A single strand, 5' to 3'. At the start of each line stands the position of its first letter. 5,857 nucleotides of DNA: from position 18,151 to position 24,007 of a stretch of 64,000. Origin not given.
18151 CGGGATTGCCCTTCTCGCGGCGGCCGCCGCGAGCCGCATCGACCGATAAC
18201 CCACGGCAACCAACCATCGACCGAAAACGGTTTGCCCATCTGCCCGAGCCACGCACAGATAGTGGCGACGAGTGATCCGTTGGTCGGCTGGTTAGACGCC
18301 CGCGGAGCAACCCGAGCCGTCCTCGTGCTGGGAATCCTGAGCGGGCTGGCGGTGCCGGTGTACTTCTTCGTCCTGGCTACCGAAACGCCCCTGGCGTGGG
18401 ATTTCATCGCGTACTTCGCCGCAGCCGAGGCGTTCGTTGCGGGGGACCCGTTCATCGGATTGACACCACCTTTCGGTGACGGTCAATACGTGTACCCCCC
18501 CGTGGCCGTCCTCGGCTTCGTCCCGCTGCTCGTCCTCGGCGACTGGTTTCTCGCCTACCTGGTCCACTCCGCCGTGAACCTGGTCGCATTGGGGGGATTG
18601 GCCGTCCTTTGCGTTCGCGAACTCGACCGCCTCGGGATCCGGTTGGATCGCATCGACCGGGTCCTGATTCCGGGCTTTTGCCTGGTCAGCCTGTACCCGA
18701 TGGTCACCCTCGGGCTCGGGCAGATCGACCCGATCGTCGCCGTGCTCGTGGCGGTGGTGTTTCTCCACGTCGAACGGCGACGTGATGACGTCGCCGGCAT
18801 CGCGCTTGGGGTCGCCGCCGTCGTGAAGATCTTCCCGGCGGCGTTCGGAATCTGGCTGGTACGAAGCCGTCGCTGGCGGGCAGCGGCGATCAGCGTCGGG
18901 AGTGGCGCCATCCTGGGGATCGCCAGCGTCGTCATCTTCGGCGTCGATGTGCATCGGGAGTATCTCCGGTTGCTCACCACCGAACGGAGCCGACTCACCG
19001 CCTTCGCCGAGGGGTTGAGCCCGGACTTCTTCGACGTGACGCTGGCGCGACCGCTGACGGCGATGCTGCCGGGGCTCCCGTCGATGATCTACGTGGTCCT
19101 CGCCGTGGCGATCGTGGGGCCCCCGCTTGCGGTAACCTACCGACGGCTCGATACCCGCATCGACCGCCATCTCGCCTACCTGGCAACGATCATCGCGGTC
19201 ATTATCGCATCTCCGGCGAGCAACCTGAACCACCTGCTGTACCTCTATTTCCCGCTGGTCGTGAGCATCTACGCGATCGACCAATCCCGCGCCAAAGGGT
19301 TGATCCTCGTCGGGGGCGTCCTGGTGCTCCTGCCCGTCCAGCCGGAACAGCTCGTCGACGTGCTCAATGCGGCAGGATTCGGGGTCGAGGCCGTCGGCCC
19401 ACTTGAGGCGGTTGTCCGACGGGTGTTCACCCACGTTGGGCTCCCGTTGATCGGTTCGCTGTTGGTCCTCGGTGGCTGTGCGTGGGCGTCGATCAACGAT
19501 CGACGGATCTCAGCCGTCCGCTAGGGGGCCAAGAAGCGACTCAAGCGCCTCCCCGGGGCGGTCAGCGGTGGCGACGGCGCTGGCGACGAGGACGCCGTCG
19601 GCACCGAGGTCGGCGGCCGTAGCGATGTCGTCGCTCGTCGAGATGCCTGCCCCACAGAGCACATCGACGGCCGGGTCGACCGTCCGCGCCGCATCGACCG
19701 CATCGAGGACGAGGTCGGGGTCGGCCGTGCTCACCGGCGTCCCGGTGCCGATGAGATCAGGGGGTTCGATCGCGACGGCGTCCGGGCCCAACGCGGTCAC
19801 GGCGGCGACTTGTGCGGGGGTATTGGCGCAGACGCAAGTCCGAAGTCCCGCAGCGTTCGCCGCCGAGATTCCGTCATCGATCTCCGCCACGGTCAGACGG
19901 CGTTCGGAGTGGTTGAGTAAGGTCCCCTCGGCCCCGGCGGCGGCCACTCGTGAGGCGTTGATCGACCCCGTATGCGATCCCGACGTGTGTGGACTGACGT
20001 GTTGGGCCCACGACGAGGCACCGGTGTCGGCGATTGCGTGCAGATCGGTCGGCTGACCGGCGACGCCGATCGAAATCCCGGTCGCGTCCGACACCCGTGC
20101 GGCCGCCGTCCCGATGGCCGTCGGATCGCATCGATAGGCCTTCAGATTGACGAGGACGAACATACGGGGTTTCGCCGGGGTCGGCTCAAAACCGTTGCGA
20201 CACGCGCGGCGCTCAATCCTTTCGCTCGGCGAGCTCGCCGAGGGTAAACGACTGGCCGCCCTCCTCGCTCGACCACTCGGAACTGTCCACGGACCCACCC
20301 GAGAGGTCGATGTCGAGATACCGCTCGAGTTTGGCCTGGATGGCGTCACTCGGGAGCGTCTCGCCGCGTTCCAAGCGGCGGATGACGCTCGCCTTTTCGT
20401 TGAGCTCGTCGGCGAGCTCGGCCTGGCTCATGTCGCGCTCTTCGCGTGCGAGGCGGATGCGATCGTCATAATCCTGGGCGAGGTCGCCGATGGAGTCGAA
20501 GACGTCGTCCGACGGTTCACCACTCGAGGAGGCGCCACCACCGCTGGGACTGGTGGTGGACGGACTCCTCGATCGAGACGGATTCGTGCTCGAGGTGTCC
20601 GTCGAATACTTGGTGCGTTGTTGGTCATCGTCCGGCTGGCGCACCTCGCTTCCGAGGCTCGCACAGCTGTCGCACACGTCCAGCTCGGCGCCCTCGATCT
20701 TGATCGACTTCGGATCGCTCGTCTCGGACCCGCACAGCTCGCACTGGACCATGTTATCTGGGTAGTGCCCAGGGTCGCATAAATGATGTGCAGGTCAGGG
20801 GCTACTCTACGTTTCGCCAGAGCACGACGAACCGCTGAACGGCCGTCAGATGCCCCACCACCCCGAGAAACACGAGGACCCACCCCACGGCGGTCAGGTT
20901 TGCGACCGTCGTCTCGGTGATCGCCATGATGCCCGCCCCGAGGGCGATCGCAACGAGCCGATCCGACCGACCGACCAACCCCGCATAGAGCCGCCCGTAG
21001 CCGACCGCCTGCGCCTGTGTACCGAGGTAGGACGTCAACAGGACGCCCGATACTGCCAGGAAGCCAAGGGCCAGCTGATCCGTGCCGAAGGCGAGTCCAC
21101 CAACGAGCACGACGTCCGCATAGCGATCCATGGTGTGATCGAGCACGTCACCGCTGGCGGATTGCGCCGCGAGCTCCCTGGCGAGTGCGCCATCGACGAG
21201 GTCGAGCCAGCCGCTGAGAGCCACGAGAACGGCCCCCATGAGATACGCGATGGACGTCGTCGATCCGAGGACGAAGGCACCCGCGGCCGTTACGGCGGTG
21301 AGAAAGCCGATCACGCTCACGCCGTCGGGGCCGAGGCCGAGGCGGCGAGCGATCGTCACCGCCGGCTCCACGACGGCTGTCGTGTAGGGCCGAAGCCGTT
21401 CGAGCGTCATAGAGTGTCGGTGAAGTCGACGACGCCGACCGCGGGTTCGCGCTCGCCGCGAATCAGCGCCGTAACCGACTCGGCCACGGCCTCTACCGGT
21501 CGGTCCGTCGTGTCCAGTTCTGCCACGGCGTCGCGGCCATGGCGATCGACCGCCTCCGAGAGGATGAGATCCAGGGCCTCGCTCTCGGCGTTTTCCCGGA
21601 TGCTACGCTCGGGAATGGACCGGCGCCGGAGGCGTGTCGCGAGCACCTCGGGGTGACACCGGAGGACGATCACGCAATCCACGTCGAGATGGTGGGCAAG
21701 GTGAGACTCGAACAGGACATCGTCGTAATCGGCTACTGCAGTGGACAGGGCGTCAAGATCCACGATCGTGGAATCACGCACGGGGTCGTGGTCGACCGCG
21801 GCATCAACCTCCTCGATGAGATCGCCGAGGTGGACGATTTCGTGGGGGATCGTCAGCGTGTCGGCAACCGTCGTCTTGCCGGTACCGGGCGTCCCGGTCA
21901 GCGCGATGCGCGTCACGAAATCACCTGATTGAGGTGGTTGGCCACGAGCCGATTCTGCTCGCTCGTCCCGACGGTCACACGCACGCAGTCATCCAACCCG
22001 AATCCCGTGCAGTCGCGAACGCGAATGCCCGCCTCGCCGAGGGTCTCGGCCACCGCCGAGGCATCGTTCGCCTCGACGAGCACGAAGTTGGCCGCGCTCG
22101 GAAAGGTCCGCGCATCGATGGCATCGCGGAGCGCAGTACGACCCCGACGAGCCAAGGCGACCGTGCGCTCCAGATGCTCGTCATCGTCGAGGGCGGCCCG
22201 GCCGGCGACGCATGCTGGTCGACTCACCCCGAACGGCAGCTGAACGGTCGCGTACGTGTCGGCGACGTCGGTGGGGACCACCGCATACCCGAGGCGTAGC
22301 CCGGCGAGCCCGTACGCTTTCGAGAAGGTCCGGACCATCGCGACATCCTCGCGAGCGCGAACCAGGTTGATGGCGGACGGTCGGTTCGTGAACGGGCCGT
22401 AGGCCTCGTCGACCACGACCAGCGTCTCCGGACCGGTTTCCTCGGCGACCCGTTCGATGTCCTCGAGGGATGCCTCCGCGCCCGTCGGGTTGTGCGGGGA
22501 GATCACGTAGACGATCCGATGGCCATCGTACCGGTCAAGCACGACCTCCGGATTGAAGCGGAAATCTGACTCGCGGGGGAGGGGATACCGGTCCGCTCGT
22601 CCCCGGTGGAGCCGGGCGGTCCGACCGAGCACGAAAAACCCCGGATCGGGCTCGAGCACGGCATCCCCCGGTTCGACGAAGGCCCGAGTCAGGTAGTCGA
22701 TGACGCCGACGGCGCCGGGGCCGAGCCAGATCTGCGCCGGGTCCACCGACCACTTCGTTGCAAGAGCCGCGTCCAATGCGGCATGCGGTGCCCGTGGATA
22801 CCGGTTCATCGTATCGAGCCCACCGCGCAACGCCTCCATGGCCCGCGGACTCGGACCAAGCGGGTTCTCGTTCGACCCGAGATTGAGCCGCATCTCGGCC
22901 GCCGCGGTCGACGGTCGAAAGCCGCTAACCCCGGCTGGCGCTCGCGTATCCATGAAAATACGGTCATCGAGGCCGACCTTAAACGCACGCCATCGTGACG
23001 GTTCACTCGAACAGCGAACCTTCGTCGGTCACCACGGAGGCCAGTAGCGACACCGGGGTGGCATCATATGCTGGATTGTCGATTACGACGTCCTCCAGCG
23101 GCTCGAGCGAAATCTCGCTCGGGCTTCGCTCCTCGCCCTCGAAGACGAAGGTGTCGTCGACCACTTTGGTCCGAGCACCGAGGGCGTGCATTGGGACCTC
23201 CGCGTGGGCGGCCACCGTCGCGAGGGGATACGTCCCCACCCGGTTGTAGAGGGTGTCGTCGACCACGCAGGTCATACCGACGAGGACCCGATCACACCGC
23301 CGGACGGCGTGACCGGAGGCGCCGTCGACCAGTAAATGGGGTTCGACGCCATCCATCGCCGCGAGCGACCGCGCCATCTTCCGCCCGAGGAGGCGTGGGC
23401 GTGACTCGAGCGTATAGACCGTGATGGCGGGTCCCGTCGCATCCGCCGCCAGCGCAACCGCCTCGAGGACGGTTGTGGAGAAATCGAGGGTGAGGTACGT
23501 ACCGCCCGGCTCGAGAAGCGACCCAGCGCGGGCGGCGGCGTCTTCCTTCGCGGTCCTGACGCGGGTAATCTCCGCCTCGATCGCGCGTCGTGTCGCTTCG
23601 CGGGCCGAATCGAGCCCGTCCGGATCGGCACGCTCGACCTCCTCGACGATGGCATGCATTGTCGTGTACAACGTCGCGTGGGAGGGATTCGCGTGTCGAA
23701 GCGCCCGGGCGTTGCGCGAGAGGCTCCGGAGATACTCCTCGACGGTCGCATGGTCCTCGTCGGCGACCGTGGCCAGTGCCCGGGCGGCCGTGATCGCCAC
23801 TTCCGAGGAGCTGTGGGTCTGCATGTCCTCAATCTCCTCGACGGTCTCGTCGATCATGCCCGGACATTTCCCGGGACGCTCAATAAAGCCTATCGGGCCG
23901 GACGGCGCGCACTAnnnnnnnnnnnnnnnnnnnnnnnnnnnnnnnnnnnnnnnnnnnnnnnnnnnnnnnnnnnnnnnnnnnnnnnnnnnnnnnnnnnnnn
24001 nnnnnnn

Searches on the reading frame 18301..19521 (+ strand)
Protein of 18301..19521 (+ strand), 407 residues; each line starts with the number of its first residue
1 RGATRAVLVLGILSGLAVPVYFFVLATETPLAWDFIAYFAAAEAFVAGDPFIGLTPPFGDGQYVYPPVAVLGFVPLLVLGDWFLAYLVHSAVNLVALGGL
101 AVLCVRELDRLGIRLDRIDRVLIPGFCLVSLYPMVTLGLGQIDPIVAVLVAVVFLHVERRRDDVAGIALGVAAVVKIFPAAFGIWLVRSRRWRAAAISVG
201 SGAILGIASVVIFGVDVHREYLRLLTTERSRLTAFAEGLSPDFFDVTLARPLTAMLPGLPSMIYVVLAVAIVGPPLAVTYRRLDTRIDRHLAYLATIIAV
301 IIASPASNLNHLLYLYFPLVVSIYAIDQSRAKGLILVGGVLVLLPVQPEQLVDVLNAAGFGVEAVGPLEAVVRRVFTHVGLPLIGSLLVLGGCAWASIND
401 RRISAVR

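Call 92: search_protein_families(library=pfam, proteins=[window:18301-19521:+], max_evalue=0.0001)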
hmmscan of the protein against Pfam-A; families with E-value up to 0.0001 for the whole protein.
window:18301-19521:+ (407 aa): 1 family
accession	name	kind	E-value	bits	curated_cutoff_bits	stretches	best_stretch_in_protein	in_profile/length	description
PF09594.16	GT87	-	9.9e-37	127.4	25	1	63-305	1-237/237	Glycosyltransferase family 87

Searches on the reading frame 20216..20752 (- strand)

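Call 17: search_protein_families(library=pfam, proteins=[window:20216-20752:-], max_evalue=0.00001)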
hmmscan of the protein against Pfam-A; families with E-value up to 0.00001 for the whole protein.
window:20216-20752:- (179 aa): 3 families
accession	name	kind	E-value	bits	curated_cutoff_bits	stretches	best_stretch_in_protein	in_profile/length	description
PF01381.28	HTH_3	-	8.8e-12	45.3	23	1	99-151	1-53/55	Helix-turn-helix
PF24250.1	HVO_2718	-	1.3e-08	35.2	30.3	1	3-140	17-161/173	Transcription regulator HVO_2718-like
PF13560.12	HTH_31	-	7.3e-07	29.9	27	1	98-148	5-56/64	Helix-turn-helix domain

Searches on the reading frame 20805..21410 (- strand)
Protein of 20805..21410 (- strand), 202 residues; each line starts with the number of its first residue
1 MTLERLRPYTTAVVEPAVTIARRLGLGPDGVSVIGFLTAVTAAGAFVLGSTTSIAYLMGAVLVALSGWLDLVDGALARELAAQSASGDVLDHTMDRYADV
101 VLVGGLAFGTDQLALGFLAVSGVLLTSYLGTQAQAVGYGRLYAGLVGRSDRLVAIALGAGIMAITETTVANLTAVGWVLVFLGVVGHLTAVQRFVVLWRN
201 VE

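Call 17: search_protein_families(library=pfam, proteins=[window:20805-21410:-], max_evalue=0.00001)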
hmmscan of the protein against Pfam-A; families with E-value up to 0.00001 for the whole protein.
window:20805-21410:- (202 aa): 1 family
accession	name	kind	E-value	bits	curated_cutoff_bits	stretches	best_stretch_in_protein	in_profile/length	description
PF01066.26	CDP-OH_P_transf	-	1e-06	29.6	22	1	28-177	4-140/152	CDP-alcohol phosphatidyltransferase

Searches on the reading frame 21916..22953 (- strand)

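Call 17: search_protein_families(library=pfam, proteins=[window:21916-22953:-], max_evalue=0.00001)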
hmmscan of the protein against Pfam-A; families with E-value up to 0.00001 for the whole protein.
window:21916-22953:- (346 aa): 1 family
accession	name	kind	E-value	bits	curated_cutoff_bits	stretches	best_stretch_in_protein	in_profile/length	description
PF00155.27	Aminotran_1_2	-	3.7e-55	188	19.7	1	23-340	4-360/361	Aminotransferase class I and II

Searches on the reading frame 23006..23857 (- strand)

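Call 17: search_protein_families(library=pfam, proteins=[window:23006-23857:-], max_evalue=0.00001)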
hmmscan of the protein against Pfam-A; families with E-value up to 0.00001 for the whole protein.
window:23006-23857:- (284 aa): 1 family
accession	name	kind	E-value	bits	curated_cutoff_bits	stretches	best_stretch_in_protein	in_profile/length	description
PF01008.23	IF-2B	-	1.1e-35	123.7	22.4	1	14-281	2-277/280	Initiation factor 2 subunit family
